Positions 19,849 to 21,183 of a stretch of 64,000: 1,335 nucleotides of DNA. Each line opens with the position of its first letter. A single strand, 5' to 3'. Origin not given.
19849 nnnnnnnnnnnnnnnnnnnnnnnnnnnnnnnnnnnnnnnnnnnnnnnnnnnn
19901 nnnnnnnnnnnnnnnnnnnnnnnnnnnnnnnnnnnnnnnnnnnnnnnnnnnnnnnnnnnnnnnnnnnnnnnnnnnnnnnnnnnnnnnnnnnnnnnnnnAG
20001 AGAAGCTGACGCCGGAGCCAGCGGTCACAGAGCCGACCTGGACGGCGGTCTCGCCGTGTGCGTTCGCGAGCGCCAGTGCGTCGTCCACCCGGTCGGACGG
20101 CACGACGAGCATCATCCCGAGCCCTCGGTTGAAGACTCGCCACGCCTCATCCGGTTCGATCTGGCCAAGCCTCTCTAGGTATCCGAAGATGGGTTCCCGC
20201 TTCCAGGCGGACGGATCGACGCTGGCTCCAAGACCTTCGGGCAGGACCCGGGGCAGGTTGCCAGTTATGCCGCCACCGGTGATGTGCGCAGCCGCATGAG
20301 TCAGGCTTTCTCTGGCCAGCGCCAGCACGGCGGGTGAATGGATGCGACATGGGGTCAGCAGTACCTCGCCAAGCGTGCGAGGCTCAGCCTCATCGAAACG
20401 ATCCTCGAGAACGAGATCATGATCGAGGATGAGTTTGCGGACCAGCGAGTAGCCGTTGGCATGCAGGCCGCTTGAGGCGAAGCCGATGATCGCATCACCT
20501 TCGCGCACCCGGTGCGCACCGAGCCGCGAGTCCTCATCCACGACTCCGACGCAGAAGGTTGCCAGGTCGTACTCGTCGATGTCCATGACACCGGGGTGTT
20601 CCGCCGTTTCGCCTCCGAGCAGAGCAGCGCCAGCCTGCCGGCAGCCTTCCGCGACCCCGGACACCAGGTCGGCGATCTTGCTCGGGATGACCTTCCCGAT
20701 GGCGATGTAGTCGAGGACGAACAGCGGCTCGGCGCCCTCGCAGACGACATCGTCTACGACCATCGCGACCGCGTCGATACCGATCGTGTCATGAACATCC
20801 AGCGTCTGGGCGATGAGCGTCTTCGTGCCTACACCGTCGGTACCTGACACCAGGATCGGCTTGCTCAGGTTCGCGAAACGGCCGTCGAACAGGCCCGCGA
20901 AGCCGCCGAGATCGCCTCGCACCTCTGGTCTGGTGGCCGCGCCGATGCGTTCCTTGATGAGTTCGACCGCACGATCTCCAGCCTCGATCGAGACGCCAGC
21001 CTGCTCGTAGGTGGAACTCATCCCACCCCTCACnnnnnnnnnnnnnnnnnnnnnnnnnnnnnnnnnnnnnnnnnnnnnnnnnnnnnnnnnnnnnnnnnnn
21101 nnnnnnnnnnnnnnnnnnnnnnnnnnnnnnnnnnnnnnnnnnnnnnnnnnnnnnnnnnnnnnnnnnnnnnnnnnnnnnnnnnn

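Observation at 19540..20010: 456-bp highly structured non-coding region between convergent genes, ending in three tandem ~34-bp repeats that generate the purM stop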

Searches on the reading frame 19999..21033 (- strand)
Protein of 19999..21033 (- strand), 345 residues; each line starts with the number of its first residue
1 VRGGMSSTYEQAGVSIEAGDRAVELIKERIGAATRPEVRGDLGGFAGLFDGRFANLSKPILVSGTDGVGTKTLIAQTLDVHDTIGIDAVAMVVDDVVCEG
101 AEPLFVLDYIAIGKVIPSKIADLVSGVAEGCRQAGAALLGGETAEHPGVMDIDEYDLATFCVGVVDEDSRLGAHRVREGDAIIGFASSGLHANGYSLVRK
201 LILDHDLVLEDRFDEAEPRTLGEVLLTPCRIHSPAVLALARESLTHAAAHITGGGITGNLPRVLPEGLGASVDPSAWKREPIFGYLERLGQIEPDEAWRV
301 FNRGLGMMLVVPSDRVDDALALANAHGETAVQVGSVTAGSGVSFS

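Call 13: find_related_loci(query=window:19999-21033:-, collection=genome_contigs, flank=4000)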
Query window:19999-21033:- (345 aa) in genome_contigs; peptide patterns used: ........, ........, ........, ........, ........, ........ (x = any residue, [..] = any of these).
144 stretches matched a pattern; 4 encode a relative of the query (tblastn E <= 1e-3); 4 distinct loci.
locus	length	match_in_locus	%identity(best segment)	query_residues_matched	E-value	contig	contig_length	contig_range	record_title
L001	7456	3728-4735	48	5-339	2e-97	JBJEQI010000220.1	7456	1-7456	MAG: Acutalibacteraceae bacterium isolate SARD08_bin.044 NODE_4797_length_7456_cov_5.988515, whole genome shotgun sequen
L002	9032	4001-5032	44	8-340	3e-92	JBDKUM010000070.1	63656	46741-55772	MAG: Phycisphaerales bacterium isolate 8_bin.133 c_000000300933, whole genome shotgun sequence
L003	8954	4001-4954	47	7-336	1e-83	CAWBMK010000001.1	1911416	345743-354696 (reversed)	MAG: uncultured Chloroflexia bacterium isolate MFD02242.bin.1.310 genome assembly, contig: contig_11519, whole genome sh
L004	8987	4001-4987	39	8-336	4e-71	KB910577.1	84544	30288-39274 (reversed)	alpha proteobacterium SCGC AAA015-N04 genomic scaffold AAA015N04DRAFT_scaffold_6.7, whole genome shotgun sequence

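Call 14: find_encoding_contigs(protein=window:19999-21033:-, flank=4000, max_places=10)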
Protein window:19999-21033:- (345 aa): no gene with exactly this product is on record in the collection.

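Call 15: find_encoding_contigs(protein=window:19999-21021:-, flank=4000, max_places=10)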
Protein window:19999-21021:- (341 aa): 1 contig read that carries it; 1 place shown.
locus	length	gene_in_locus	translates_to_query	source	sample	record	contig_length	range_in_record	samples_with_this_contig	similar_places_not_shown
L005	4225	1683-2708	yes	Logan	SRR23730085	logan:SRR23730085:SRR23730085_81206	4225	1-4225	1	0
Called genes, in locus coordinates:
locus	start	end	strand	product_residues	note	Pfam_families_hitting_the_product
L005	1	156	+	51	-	?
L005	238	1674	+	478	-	PF13230:GATase_4 (weak), PF13522:GATase_6, PF13537:GATase_7, PF00156:Pribosyltran (weak)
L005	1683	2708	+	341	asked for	PF00586:AIRS, PF02769:AIRS_C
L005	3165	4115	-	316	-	PF04542:Sigma70_r2, PF08281:Sigma70_r4_2 (weak)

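Call 16: find_homologous_proteins(query=window:19999-21021:-, max_evalue=1e-60)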
Query window:19999-21021:- (341 aa): 7985 proteins with E <= 1e-60 among 8000 candidates; the best 120 are listed.
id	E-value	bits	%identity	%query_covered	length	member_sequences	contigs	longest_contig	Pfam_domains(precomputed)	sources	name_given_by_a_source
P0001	7.5e-219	744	100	100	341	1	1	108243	PF00586.30,PF02769.28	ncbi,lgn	ncbi:MAG: phosphoribosylformylglycinamidine cyclo-ligase [Actinomycetota bacterium]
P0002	9.8e-198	674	90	96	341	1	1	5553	PF00586.30,PF02769.28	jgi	jgi:phosphoribosylformylglycinamidine cyclo-ligase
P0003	1.2e-187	641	86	100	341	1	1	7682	PF00586.30,PF02769.28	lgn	-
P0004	2.0e-186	637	86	100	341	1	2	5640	PF00586.30,PF02769.28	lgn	-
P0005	1.2e-147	510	71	100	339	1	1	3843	PF00586.30,PF02769.28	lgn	-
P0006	9.7e-140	484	72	92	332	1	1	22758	PF00586.30,PF02769.28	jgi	jgi:phosphoribosylformylglycinamidine cyclo-ligase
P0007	3.8e-138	479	69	94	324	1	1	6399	PF00586.30,PF02769.28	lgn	-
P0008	1.7e-129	450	64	99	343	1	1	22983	PF00586.30,PF02769.28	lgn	-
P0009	1.0e-128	448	63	99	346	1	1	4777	PF00586.30,PF02769.28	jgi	jgi:phosphoribosylformylglycinamidine cyclo-ligase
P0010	1.4e-128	447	67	89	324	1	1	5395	PF00586.30,PF02769.28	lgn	-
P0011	3.5e-128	446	64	99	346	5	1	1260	PF00586.30,PF02769.28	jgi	jgi:phosphoribosylformylglycinamidine cyclo-ligase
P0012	6.9e-128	445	65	98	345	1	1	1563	PF00586.30,PF02769.28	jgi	-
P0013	7.0e-127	442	63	99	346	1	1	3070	PF00586.30,PF02769.28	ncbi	-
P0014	9.5e-127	441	63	99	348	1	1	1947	PF00586.30,PF02769.28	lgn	-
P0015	1.9e-126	440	64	99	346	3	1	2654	PF00586.30,PF02769.28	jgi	jgi:phosphoribosylformylglycinamidine cyclo-ligase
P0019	3.5e-126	439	64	99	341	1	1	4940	PF00586.30,PF02769.28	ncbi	-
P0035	9.8e-123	428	60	100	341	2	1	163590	PF00586.30,PF02769.28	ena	-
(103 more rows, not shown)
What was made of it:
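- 19996..21021 (-): purM (phosphoribosylformylglycinamidine cyclo-ligase), 341 aa from ATG 21021; stop TAG at 19998-19996. The exact 341-aa product is found in a Logan contig and in an NCBI MAG annotated as Actinomycetota, with AIRS and AIRS_C domains (calls 15, 16).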

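Call 17: find_encoding_contigs(protein=P0002, flank=5000, max_places=4)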
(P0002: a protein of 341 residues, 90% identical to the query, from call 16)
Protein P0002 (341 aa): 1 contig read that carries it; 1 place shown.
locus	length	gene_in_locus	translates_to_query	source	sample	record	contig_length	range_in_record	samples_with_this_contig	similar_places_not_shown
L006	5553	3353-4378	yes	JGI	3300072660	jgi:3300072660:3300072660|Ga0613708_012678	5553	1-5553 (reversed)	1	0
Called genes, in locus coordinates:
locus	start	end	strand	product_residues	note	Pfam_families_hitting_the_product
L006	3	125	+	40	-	?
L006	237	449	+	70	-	-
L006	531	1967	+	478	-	PF13522:GATase_6, PF13537:GATase_7, PF00156:Pribosyltran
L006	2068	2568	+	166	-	-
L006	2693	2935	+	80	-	PF22513:FitA-like_RHH (weak)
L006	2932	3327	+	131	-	PF01850:PIN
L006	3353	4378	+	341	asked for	PF00586:AIRS, PF02769:AIRS_C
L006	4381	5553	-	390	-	?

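Call 18: find_encoding_contigs(protein=P0003, flank=5000, max_places=4)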
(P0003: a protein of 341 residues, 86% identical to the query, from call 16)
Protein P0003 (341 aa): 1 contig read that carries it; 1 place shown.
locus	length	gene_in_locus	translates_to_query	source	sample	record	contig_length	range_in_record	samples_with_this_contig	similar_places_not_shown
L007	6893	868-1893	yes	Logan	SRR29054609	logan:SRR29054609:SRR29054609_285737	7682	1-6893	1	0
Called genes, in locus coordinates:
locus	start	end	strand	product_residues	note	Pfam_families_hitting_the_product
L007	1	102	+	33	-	?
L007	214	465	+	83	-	PF22513:FitA-like_RHH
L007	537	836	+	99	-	-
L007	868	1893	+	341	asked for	PF00586:AIRS, PF02769:AIRS_C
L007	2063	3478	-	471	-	-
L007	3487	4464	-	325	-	PF02779:Transket_pyr, PF02780:Transketolase_C, PF17147:PFOR_II (weak)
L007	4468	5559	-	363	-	PF00676:E1_dh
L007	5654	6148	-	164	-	PF06114:Peptidase_M78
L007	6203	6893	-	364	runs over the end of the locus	PF02812:ELFV_dehydrog_N, PF00208:ELFV_dehydrog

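Call 19: find_encoding_contigs(protein=P0004, flank=5000, max_places=4)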
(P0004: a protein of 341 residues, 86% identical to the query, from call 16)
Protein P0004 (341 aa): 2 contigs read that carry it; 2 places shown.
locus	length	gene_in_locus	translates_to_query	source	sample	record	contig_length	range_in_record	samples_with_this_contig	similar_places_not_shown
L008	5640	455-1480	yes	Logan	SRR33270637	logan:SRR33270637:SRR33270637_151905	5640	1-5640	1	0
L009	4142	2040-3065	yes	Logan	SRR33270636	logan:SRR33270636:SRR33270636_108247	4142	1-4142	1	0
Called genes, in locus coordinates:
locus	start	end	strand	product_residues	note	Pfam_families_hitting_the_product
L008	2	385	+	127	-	?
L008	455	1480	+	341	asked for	PF00586:AIRS, PF02769:AIRS_C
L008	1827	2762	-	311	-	PF04542:Sigma70_r2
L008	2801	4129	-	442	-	PF00364:Biotin_lipoyl, PF02817:E3_binding, PF00198:2-oxoacid_dh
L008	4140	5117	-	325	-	PF02779:Transket_pyr, PF02780:Transketolase_C, PF17147:PFOR_II (weak)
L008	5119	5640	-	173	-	?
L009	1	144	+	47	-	?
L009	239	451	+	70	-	-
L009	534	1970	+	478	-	PF13522:GATase_6, PF13537:GATase_7, PF00156:Pribosyltran (weak)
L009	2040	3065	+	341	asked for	PF00586:AIRS, PF02769:AIRS_C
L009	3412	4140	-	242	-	?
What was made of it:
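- On Integration scar or att site of a mobile element: No recombinase is called (calls 15, 19).
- There is no integrase or transposase in the locus (calls 15, 19).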

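Call 20: find_encoding_contigs(protein=P0005, flank=5000, max_places=4)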
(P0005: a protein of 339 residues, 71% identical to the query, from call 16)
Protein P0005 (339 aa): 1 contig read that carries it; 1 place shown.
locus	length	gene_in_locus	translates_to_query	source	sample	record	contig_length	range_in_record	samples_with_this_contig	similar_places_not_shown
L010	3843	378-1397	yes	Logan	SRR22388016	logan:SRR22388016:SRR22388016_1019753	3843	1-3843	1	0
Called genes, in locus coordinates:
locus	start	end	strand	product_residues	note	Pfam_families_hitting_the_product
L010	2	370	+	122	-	?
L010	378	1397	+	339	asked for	PF00586:AIRS, PF02769:AIRS_C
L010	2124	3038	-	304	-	PF04542:Sigma70_r2 (weak)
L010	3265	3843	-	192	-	?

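Call 31: search_protein_families(library=pfam, proteins=[L008:1543-1827:+, L010:1670-2032:+], max_evalue=1)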
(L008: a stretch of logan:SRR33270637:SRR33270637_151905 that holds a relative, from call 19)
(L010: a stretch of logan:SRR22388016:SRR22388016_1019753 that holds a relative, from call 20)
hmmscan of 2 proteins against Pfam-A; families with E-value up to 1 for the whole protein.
L008:1543-1827:+ (95 aa): 1 family
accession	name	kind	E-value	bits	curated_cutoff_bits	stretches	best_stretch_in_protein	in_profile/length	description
PF09490.15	CbtA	-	0.00036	20.9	30.7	1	10-43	97-130/239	Probable cobalt transporter subunit (CbtA)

L010:1670-2032:+ (121 aa): 1 family
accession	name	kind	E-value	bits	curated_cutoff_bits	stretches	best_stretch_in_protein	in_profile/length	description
PF08999.15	SP_C-Propep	-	0.014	15.6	25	1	31-58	28-56/96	Surfactant protein C, N terminal propeptide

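Call 32: search_protein_families(library=ncbifam, proteins=[L008:1543-1827:+, L010:1670-2032:+], max_evalue=1)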
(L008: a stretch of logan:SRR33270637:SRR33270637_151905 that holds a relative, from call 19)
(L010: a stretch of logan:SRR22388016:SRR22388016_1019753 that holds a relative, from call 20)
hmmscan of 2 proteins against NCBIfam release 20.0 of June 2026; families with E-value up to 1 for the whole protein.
L008:1543-1827:+ (95 aa): 0 families

L010:1670-2032:+ (121 aa): 0 families

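Call 44: find_encoding_contigs(protein=P0006, flank=4000, max_places=3)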
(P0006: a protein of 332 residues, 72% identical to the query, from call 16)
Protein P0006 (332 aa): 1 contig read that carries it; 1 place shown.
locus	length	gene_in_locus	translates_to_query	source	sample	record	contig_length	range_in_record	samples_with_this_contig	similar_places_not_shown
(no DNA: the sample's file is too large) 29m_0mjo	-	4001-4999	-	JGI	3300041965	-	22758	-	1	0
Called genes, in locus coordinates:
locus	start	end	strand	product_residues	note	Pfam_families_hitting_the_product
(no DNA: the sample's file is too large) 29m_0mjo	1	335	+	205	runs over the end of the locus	-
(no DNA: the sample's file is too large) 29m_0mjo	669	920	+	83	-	-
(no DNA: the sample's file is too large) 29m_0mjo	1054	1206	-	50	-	-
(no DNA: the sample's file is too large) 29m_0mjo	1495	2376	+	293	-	-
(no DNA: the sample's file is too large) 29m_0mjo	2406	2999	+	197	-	-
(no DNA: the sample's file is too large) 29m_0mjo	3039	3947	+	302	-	-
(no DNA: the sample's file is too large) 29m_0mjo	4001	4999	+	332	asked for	PF00586:AIRS, PF02769:AIRS_C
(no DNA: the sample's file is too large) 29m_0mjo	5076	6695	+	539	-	PF01555:N6_N4_Mtase, PF22722:NA-iREase1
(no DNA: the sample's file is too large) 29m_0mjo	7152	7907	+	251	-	PF17278:DUF5343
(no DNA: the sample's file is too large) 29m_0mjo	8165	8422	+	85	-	-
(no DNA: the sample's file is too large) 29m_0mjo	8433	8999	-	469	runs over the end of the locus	PF00364:Biotin_lipoyl, PF02817:E3_binding, PF00198:2-oxoacid_dh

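Call 45: find_encoding_contigs(protein=P0007, flank=4000, max_places=3)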
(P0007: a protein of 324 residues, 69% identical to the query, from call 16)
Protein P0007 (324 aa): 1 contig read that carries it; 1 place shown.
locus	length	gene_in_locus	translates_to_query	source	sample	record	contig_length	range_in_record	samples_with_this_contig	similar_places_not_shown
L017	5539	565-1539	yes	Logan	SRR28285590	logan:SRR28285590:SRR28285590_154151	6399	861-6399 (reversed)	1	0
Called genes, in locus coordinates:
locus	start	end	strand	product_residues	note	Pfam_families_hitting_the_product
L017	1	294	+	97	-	?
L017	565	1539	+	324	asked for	PF00586:AIRS, PF02769:AIRS_C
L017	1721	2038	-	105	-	PF02452:PemK_toxin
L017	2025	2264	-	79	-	-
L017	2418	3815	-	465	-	PF00364:Biotin_lipoyl, PF02817:E3_binding, PF00198:2-oxoacid_dh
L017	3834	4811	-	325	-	PF02779:Transket_pyr, PF02780:Transketolase_C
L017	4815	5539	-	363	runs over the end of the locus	PF00676:E1_dh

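Call 46: find_encoding_contigs(protein=P0010, flank=4000, max_places=3)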
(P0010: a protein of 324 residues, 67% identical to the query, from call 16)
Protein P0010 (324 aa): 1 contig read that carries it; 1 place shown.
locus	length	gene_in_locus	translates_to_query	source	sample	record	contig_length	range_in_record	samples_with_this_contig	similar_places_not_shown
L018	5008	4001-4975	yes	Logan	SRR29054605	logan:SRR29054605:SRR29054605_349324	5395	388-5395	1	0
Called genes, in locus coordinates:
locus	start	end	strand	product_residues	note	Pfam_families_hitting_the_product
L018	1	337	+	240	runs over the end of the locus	?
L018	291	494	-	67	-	PF01370:Epimerase, PF16363:GDP_Man_Dehyd (weak)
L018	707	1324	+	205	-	-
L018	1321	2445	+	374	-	-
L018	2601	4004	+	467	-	PF00310:GATase_2 (faint), PF13522:GATase_6, PF13537:GATase_7, PF00156:Pribosyltran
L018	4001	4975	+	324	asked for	PF00586:AIRS, PF02769:AIRS_C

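Call 47: find_encoding_contigs(protein=P0008, flank=4000, max_places=3)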
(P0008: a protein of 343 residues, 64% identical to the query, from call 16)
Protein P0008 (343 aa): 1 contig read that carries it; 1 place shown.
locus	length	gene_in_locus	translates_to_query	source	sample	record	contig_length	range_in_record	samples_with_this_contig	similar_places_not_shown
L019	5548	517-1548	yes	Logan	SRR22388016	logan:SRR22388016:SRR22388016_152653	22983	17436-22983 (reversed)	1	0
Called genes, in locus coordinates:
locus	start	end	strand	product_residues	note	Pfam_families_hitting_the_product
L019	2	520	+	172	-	?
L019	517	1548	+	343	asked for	PF00586:AIRS, PF02769:AIRS_C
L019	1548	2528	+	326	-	PF13589:HATPase_c_3 (faint), PF00512:HisKA, PF02518:HATPase_c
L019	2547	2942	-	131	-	PF01850:PIN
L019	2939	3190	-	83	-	PF01402:RHH_1 (weak)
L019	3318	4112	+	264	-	PF09407:AbiEi_1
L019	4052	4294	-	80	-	-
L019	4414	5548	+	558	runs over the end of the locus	-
